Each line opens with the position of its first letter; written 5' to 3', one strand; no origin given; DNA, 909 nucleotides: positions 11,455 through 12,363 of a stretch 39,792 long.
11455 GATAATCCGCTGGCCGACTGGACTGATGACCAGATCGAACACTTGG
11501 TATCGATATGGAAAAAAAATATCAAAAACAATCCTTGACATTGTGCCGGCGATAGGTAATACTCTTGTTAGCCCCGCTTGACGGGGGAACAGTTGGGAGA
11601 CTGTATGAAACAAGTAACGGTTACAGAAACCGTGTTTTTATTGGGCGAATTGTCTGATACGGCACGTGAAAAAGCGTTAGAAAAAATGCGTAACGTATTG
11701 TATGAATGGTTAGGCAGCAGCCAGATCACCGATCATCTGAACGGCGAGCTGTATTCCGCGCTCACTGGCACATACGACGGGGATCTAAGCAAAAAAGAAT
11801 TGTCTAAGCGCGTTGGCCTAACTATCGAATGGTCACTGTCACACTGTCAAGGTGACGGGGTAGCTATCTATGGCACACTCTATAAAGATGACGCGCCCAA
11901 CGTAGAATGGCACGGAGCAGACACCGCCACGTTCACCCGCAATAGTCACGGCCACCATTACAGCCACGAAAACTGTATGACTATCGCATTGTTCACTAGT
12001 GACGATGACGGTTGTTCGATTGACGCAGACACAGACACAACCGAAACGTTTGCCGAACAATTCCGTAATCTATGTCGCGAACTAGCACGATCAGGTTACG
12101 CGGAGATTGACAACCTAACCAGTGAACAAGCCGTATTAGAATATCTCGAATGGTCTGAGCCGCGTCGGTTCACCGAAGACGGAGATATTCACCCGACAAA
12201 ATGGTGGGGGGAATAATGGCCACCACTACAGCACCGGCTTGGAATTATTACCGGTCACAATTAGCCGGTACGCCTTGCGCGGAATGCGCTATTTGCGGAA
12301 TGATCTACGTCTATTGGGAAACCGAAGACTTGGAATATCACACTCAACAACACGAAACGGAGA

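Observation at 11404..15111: A+C-skewed cassette of about 10-11 unknown genes with twin promoters: best candidate for an undescribed takeover or anti-defence system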

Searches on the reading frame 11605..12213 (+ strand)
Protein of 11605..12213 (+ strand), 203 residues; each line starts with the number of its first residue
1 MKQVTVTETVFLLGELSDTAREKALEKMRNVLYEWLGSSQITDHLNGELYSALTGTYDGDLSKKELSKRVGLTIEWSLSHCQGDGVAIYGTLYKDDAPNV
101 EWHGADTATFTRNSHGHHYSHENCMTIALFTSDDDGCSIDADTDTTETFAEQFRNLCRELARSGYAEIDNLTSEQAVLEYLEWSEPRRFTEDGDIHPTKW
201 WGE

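Call 15: search_protein_families(library=pfam, max_evalue=1, proteins=[window:11605-12213:+])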
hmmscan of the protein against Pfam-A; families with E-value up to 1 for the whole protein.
window:11605-12213:+ (203 aa): 1 family
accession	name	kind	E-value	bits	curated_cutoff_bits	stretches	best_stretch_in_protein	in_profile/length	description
PF13412.12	HTH_24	-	0.21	11.6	21.9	1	58-73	15-30/48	Winged helix-turn-helix DNA-binding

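Call 16: search_protein_families(library=phrogs, max_evalue=1, proteins=[window:11605-12213:+])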
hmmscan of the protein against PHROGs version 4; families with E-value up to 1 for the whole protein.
window:11605-12213:+ (203 aa): 3 families
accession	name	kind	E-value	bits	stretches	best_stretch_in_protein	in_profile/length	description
phrog_5162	-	unknown function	7.9e-18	65.8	2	5-92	4-79/201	-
phrog_10310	-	unknown function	0.0015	19.4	1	1-32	1-32/212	-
phrog_24760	-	unknown function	0.038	15.3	1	107-173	13-78/94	-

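Call 19: find_related_loci(query=window:11605-12213:+, collection=viral_contigs, flank=8000)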
Query window:11605-12213:+ (203 aa) in viral_contigs; peptide patterns used: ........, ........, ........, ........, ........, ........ (x = any residue, [..] = any of these).
21 stretches matched a pattern; 9 encode a relative of the query (tblastn E <= 1e-3); 9 distinct loci.
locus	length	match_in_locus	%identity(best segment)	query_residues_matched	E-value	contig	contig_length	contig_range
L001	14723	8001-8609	89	1-203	2e-123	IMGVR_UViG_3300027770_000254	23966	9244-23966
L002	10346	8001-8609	89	1-203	6e-123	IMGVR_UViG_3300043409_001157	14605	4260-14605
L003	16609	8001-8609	88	1-203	7e-122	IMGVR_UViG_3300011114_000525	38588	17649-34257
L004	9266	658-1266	84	1-203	2e-118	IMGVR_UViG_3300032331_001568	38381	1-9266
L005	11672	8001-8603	74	1-203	1e-100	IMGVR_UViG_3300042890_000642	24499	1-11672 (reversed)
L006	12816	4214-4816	70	1-203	2e-94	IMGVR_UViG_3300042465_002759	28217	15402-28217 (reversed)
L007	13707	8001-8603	69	1-203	1e-92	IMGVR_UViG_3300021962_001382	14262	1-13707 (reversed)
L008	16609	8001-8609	83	1-203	2e-115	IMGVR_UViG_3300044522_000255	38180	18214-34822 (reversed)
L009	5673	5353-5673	72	1-109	2e-48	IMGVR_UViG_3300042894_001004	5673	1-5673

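Call 23: find_homologous_proteins(query=window:11605-12213:+, max_evalue=0.001)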
Query window:11605-12213:+ (203 aa): 224 proteins with E <= 0.001 among 326 candidates; the best 120 are listed.
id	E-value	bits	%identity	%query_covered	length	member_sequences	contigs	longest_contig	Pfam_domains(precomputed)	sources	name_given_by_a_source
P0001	2.5e-135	467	100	100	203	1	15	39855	-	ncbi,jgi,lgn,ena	jgi:hypothetical protein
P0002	2.6e-125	434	100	93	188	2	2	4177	-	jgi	jgi:hypothetical protein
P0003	1.3e-123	429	92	100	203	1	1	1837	-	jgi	jgi:hypothetical protein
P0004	1.3e-121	422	91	100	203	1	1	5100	-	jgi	jgi:hypothetical protein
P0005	1.9e-120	418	90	100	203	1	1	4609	-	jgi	jgi:hypothetical protein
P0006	5.0e-119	414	88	100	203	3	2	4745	-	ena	-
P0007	8.9e-119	413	89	100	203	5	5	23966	-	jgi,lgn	-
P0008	9.3e-119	413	89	100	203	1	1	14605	-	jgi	jgi:hypothetical protein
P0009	1.5e-116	405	87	100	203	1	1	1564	-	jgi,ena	jgi:hypothetical protein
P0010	8.5e-116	403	86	100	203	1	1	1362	-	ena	-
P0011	4.2e-115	401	87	100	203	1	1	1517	-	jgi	jgi:hypothetical protein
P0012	6.7e-115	400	87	100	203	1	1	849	-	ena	-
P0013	1.3e-114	399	85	100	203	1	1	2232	-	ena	-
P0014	1.4e-114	399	86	100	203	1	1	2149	-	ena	-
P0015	4.0e-114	398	84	100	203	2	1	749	-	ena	-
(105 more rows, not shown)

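Call 24: search_solved_structures(query=window:11605-12213:+, max_evalue=10)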
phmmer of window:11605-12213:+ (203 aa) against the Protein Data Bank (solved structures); distinct sequences matched with E-value up to 10: 8.
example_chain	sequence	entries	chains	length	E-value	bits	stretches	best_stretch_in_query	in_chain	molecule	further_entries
1du6_A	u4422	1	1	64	0.042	16.9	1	39-75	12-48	HOMEOBOX PROTEIN PBX1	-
1b72_B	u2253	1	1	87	0.051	16.6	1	39-80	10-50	PROTEIN (PBX1)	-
1puf_B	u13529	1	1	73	0.056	16.5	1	39-75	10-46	Pre-B-cell leukemia transcription factor-1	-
1lfu_P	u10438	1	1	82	0.09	15.8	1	39-76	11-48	homeobox protein PBX1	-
1b8i_B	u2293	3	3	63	0.2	14.7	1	38-75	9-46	PROTEIN (HOMEOBOX PROTEIN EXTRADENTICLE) | Homeobox protein extradenticle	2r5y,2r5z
7yb4_A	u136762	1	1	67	0.22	14.5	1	38-75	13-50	Homeobox protein extradenticle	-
5zjq_B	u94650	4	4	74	0.28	14.2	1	38-75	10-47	Homeobox protein extradenticle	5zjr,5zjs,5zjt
4cyc_B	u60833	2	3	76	0.3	14.1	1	38-75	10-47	HOMEOBOX PROTEIN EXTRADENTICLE | HOMEOTIC PROTEIN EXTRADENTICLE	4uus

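Call 36: predict_structure(alignment_id=A2)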
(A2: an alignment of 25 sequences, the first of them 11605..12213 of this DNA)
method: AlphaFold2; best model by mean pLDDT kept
length: 203 residues; sequences in the alignment: 25
mean_pLDDT: 83.6   pTM: 0.78
mean pLDDT of the five models: 83.6, 83.3, 81.5, 80.5, 80.3
residues with pLDDT >= 90: 97; 70-90: 73; 50-70: 27; < 50: 6
segments of 3 or more residues with pLDDT < 50: 1-4
pLDDT, mean of each block of 10 residues (from residue 1): 57 85 90 86 95 95 95 81 77 95 92 66 85 78 91 94 92 88 71 72 46
secondary structure, 60 per line:
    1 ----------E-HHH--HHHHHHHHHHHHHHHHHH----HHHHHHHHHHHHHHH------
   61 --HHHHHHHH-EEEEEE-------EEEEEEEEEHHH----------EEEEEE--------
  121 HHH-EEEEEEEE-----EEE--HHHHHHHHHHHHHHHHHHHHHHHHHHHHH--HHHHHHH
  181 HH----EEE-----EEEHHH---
elements in order: H18-35 H40-54 H63-70 E72-77 E85-93 E107-112 E125-132 E138-140 H143-171 H174-182 E187-189 E195-197

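Call 39: fold_search(model_id=the predicted structure, library=pdb)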
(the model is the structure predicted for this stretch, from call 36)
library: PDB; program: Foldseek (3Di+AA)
matches with E <= 10: 197; with E <= 0.001: 0
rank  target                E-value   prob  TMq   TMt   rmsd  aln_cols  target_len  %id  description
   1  8t9s                  2.4e-01  0.12  0.11  0.22  14.0       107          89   12  Structure of gp82 from mycobacteriophage Phaedrus (released 2024-12-18)
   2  9lbn_H                3.6e-01  0.04  0.12  0.08  19.7       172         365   12  The composite cryo-EM structure of the head-to-tail connector and head-proximal tail components of bacteriophage phiXa (released 2025-05-07)
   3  1qx0_A                5.1e-01  0.05  0.13  0.10  19.6       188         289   11  CONJUGATIVE RELAXASE TRWC IN COMPLEX WITH ORIT DNA. METAL-BOUND STRUCTURE (released 2003-11-25)
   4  1osb_C                5.4e-01  0.06  0.16  0.13  18.4       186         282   12  Conjugative Relaxase TrwC in complex with OriT Dna. Metal-free structure. (released 2003-11-25)
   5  1omh_A                7.7e-01  0.04  0.14  0.11  19.2       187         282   10  Conjugative Relaxase TrwC in complex with OriT Dna. Metal-free structure. (released 2003-11-25)
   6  9bi5_C                8.7e-01  0.09  0.19  0.13  10.1       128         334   10  Apo form Mre11-Rad50 complex (released 2025-08-06)
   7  1osb_A                8.7e-01  0.04  0.17  0.13  17.9       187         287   12  Conjugative Relaxase TrwC in complex with OriT Dna. Metal-free structure. (released 2003-11-25)
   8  1xfs_A                8.7e-01  0.04  0.15  0.18  16.0       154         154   11  X-Ray Crystal Structure of Protein NE0264 from Nitrosomonas europaea. Northeast Structural Genomics Consortium Target  (released 2004-09-28)
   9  1qve_A                9.2e-01  0.05  0.15  0.20  16.8       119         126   18  Crystal structure of the truncated K122-4 pilin from Pseudomonas aeruginosa (released 2004-09-07)
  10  1zm5_A                9.2e-01  0.04  0.14  0.11  19.1       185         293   10  Conjugative Relaxase TRWC in complex with ORIT dna, cooper-bound structure (released 2006-04-25)
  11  7x4a                  1.1e+00  0.02  0.11  0.09  16.7       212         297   13  Native CD-NTase ClCdnE (released 2023-03-08)
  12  9go6_F                1.1e+00  0.02  0.12  0.06  17.5       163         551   16  Salmonella hook-filament junction complex (released 2025-04-09)
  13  1nap_A                1.2e+00  0.14  0.14  0.29   6.4        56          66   11  THE CRYSTAL STRUCTURE OF RECOMBINANT HUMAN NEUTROPHIL-ACTIVATING PEPTIDE-2 (M6L) AT 1.9-ANGSTROMS RESOLUTION (released 1995-12-19)
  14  4kcb_A                1.2e+00  0.06  0.11  0.09  10.9       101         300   12  Crystal Structure of Exo-1,5-alpha-L-arabinanase from Bovine Ruminal Metagenomic Library (released 2014-02-05)
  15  8a1c_A                1.2e+00  0.04  0.14  0.11  19.8       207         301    7  TraI trans-esterase domain from pKM101 (DNA bound) (released 2022-07-13)
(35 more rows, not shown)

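Call 43: find_encoding_contigs(protein=P0001, flank=2000, max_places=4)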
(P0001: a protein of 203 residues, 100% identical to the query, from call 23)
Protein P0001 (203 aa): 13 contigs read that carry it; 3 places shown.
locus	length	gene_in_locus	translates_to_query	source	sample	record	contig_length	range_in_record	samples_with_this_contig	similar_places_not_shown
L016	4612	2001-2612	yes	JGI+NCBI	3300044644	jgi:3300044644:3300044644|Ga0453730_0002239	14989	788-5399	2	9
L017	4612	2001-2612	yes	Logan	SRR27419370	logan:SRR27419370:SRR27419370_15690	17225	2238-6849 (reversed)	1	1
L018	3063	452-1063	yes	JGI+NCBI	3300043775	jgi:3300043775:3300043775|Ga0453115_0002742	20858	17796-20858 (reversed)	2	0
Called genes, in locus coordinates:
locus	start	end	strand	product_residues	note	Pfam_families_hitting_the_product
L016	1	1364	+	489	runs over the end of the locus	PF00145:DNA_methylase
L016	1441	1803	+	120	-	-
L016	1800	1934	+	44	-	-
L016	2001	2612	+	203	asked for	-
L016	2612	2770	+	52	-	-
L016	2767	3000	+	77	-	-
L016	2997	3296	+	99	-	-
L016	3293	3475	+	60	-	-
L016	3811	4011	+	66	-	-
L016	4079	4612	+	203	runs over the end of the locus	-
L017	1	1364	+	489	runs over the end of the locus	PF00145:DNA_methylase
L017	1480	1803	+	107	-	-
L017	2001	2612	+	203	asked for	-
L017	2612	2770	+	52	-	-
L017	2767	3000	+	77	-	-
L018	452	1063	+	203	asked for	-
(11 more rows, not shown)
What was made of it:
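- Checked: An independent public gene call gives the same ORFs except g7 (call 43).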

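Call 46: search_dna_similar(query=window:11605-12213:+, collection=phages, mode=protein, max_evalue=0.01, max_rows=25)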
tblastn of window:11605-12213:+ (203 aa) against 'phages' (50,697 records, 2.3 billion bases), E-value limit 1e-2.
Records with a match: 12; places in all: 16; records where one place covers at least 80% of the query: 3.
Best place of each record, by identity: 80-90% 3; <60% 9.
By first word of the organism name: Bacillus 10; Xanthomonas 1; Salmonella 1.
By host as written in the record: Bacillus cereus 3; Priestia megaterium 2; Bacillus thuringiensis 1; Bacillus sp. 1; Xanthomonas oryzae pv. oryzae 1; Bacillus thuringiensis kurstaki ATCC 33679 1; Bacillus cereus ATCC 21772 1; - 1; and 1 more.
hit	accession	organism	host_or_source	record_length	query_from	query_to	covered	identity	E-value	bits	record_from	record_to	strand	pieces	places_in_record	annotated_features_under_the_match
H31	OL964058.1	Bacillus phage vB_BtM_BMBsp2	Bacillus thuringiensis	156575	10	185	87%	24.4%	2e-5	50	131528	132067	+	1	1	hypothetical protein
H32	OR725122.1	Bacillus phage BC-VP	Bacillus cereus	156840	10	185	87%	24.4%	2e-5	50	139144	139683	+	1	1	hypothetical protein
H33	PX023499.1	Bacillus phage PHZU0001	Bacillus sp.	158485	10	185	87%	24.4%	2e-5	50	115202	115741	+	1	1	record has no annotation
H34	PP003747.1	Bacillus phage Z3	Bacillus cereus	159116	71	185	57%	28.0%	1e-6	54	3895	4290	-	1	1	hypothetical protein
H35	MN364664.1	Xanthomonas phage Xoo-sp15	Xanthomonas oryzae pv. oryzae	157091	71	176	52%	29.0%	1e-4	48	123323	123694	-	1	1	hypothetical protein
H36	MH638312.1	Bacillus phage Kioshi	Bacillus thuringiensis kurstaki ATCC ...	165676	71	175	52%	28.7%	2e-4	47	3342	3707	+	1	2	9: hypothetical protein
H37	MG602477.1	Bacillus phage BCP01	Bacillus cereus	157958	71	175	52%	27.4%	7e-5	49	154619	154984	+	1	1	hypothetical protein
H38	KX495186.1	Bacillus phage PK16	Bacillus cereus ATCC 21772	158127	71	175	52%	27.4%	7e-5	49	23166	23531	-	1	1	hypothetical protein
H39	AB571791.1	Salmonella enterica subsp. enterica serovar Typhimurium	-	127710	72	134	31%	35.6%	3e-8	58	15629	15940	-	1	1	conserved hypothetical protein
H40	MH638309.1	Bacillus phage Hobo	Bacillus thuringiensis kurstaki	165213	74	93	10%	80.0%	7e-3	42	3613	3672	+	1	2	9: hypothetical protein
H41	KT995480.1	Bacillus phage BM15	Priestia megaterium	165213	74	93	10%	80.0%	7e-3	42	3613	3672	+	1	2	hypothetical protein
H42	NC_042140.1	Bacillus phage BM15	Priestia megaterium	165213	74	93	10%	80.0%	7e-3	42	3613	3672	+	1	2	hypothetical protein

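Call 47: search_dna_similar(query=window:11605-12213:+, collection=plasmids, mode=protein, max_evalue=0.01, max_rows=30, rows=spread)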
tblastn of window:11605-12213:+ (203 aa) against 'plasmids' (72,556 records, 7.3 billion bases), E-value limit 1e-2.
Records with a match: 760; places in all: 761; records where one place covers at least 80% of the query: 0.
Best place of each record, by identity: <60% 760.
By first word of the organism name: Klebsiella 279; Escherichia 150; Salmonella 80; Vibrio 53; Citrobacter 49; Providencia 49; Enterobacter 32; Proteus 18; Shewanella 11; Aeromonas 9; and 12 more.
By predicted mobility (MOB-suite, as given by PLSDB): conjugative 743; mobilizable 16; non-mobilizable 1.
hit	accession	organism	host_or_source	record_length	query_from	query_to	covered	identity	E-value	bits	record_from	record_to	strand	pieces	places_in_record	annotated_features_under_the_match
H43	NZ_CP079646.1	Klebsiella pneumoniae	Homo sapiens,urine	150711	72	200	64%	28.8%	1e-7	59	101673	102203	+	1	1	none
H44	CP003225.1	Klebsiella pneumoniae subsp. pneumoniae HS11286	-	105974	72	134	31%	35.6%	1e-7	58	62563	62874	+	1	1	NgrC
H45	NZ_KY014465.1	Vibrio parahaemolyticus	-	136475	72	134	31%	35.6%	1e-7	58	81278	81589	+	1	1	hypothetical protein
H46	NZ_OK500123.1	Providencia rettgeri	-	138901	72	134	31%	35.6%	1e-7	58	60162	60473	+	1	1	hypothetical protein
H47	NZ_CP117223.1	Klebsiella pneumoniae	whole organism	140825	72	134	31%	35.6%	1e-7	58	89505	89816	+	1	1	hypothetical protein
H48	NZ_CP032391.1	Salmonella enterica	cattle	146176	72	134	31%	35.6%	1e-7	58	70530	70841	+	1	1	hypothetical protein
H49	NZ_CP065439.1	Klebsiella pneumoniae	Homo sapiens,Taichung Veterans General ...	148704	72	134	31%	35.6%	1e-7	58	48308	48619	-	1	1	hypothetical protein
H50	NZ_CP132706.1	Klebsiella pneumoniae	Homo sapiens,wound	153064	72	134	31%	35.6%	1e-7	58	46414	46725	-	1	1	hypothetical protein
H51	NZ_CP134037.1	Klebsiella pneumoniae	Homo sapiens,blood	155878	72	134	31%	35.6%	1e-7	58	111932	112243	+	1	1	hypothetical protein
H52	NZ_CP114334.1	Klebsiella variicola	Homo sapiens,urine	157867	72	134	31%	35.6%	1e-7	58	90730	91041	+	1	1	hypothetical protein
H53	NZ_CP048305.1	Escherichia coli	cell culture,environment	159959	72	134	31%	35.6%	1e-7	58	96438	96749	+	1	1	hypothetical protein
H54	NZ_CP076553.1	Klebsiella pneumoniae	urine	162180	72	134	31%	35.6%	1e-7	58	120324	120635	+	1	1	hypothetical protein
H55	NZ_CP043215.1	Salmonella enterica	chicken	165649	72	134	31%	35.6%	1e-7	58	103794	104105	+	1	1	hypothetical protein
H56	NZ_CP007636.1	Vibrio cholerae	Homo sapiens,human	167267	72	134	31%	35.6%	1e-7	58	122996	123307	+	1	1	hypothetical protein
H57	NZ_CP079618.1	Klebsiella pneumoniae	Homo sapiens,Pus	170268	72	134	31%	35.6%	1e-7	58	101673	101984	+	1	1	hypothetical protein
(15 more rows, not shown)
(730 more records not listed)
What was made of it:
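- Closest known: Anti-defence islands in the leading region of conjugative plasmids. Same: The g2 family is itself carried by 743 conjugative plasmids (call 47).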

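Call 48: fold_search(model_id=the predicted structure, library=viral)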
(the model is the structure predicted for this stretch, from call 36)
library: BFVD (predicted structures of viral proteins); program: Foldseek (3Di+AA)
matches with E <= 10: 627; with E <= 0.001: 2
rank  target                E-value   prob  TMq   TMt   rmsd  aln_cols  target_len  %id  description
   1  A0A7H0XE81            4.8e-06  1.00  0.54  0.54   5.5       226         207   20  Uncharacterized protein [Escherichia phage vb_EcoM_bov22_2]
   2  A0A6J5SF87            7.7e-04  1.00  0.40  0.41   8.7       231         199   19  Uncharacterized protein [uncultured Caudovirales phage]
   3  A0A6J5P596            1.4e-03  1.00  0.40  0.42  11.7       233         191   14  Uncharacterized protein [uncultured Caudovirales phage]
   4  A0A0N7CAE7            1.0e-02  0.92  0.37  0.24  17.8       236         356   13  Uncharacterized protein [Salmonella phage 35]
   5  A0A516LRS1            1.7e-02  0.97  0.38  0.42   9.8       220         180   11  (no name in the UniProt tables at hand)
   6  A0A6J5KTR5            6.8e-02  0.82  0.42  0.43   8.5       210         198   16  Uncharacterized protein [uncultured Caudovirales phage]
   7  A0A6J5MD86            7.2e-02  0.66  0.36  0.38  13.9       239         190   11  Uncharacterized protein [uncultured Caudovirales phage]
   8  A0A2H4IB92            9.1e-02  0.28  0.19  0.12  11.0       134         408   13  Uncharacterized protein [Erwinia phage vB_EamM_Y3]
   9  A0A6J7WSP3            1.4e-01  0.18  0.15  0.25  12.1        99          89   14  Uncharacterized protein [uncultured Caudovirales phage]
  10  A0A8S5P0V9            2.5e-01  0.08  0.16  0.17  26.0       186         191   11  Uncharacterized protein [Myoviridae sp. ctLnO19]
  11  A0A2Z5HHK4            2.8e-01  0.25  0.17  0.26  15.0       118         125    8  (no name in the UniProt tables at hand)
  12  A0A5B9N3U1            3.3e-01  0.10  0.17  0.24  13.7       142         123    9  Uncharacterized protein [Aeromonas phage 4L372XY]
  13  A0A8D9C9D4            4.5e-01  0.07  0.12  0.15  18.0       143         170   10  Uncharacterized protein [uncultured marine phage]
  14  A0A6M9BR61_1          4.5e-01  0.06  0.16  0.04  16.3       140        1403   14  Genome polyprotein [Trichosanthes kirilowii picorna-like virus]
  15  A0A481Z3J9            4.8e-01  0.06  0.12  0.08  20.5       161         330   12  Linker histone H1 and H5 family protein [Pithovirus LCPAC102]
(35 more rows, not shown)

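Call 49: get_annotated_region(hit=H43, flank=7000)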
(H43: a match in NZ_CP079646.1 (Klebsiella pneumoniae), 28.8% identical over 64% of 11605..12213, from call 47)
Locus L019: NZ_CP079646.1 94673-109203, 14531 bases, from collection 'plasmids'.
description: Klebsiella pneumoniae subsp. pneumoniae strain WRC24_S468MC plasmid pS468M_P1, complete sequence
organism: Klebsiella pneumoniae (NCBI taxid 72407)
taxonomy: Bacteria; Pseudomonadota; Gammaproteobacteria; Enterobacterales; Enterobacteriaceae; Klebsiella; Klebsiella pneumoniae
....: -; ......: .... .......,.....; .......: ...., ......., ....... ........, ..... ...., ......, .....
typing (MOB-suite, as given by PLSDB): conjugative; replicon IncC,IncFIA,IncFII; relaxase MOBH,MOBH; mating-pair formation MPF_F
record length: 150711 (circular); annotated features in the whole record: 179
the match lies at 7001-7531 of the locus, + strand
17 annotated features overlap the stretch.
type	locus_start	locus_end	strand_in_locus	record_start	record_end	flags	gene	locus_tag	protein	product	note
CDS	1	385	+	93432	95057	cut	-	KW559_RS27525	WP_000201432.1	DNA cytosine methyltransferase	-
CDS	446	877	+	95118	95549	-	-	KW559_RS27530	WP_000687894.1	hypothetical protein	-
CDS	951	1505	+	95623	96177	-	-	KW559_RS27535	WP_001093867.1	hypothetical protein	-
CDS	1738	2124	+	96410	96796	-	-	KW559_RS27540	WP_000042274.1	hypothetical protein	-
CDS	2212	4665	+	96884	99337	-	-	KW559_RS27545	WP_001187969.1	phosphoadenosine phosphosulfate reductase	-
CDS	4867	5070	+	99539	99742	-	-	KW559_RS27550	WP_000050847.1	hypothetical protein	-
CDS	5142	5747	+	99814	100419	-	yfbR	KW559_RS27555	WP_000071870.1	5'-deoxynucleotidase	-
CDS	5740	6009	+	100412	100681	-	-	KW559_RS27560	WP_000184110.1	hypothetical protein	-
CDS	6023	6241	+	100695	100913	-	-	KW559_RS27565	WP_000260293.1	hypothetical protein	-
CDS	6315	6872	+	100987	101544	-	-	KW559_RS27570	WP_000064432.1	hypothetical protein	-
CDS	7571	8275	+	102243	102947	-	-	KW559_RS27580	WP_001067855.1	IS6-like element IS26 family transposase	GO:0006313 - DNA transposition [Evidence IEA]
CDS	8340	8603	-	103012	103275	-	-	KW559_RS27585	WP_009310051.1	hypothetical protein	-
CDS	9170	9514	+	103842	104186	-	-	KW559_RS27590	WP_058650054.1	hypothetical protein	-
CDS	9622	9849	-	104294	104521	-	-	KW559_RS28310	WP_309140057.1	CPBP family glutamic-type intramembrane protease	GO:0071586 - CAAX-box protein processing [Evidence IEA]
CDS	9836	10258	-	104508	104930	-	-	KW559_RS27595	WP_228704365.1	hypothetical protein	-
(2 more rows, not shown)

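Call 50: get_annotated_region(hit=H31, flank=4000)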
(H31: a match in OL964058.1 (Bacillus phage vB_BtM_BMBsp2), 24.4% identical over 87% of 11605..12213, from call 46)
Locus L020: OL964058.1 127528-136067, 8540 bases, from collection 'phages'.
description: Bacillus phage vB_BtM_BMBsp2, complete genome.
organism: Bacillus phage vB_BtM_BMBsp2 (NCBI taxid 2163421)
taxonomy: Viruses; Duplodnaviria; Heunggongvirae; Uroviricota; Caudoviricetes; Herelleviridae; Bastillevirinae; Caeruleovirus
host: Bacillus thuringiensis; source: -; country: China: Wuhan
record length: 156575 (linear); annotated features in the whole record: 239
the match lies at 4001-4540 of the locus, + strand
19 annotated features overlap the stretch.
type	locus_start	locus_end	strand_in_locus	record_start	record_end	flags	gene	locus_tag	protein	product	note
CDS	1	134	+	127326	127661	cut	-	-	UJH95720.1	hypothetical protein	-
CDS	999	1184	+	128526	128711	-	-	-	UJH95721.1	hypothetical protein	-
CDS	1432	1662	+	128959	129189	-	-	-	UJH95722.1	hypothetical protein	-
CDS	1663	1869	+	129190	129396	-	-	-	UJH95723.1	hypothetical protein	-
CDS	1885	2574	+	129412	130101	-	-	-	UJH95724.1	hypothetical protein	-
CDS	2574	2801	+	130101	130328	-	-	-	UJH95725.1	hypothetical protein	-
CDS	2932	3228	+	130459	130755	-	-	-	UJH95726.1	hypothetical protein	-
CDS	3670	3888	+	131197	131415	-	-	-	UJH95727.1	hypothetical protein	-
CDS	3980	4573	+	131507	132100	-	-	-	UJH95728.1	hypothetical protein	-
CDS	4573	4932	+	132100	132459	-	-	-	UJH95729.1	hypothetical protein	-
CDS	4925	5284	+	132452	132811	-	-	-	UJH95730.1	hypothetical protein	-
CDS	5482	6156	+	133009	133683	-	-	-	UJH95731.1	hypothetical protein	-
CDS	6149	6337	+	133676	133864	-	-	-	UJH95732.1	hypothetical protein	-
CDS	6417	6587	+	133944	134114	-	-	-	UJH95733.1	hypothetical protein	-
CDS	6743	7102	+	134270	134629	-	-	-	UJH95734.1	hypothetical protein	-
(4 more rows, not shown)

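Call 51: search_protein_families(library=ncbifam, max_evalue=1, proteins=[window:11605-12213:+])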
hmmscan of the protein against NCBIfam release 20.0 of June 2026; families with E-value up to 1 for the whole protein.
window:11605-12213:+ (203 aa): 1 family
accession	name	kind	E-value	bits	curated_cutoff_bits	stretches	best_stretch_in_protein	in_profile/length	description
NF047650.1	lipo_NMCC_0638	subfamily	0.023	14.7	28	1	105-163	36-95/150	NMCC_0638 family (lipo)protein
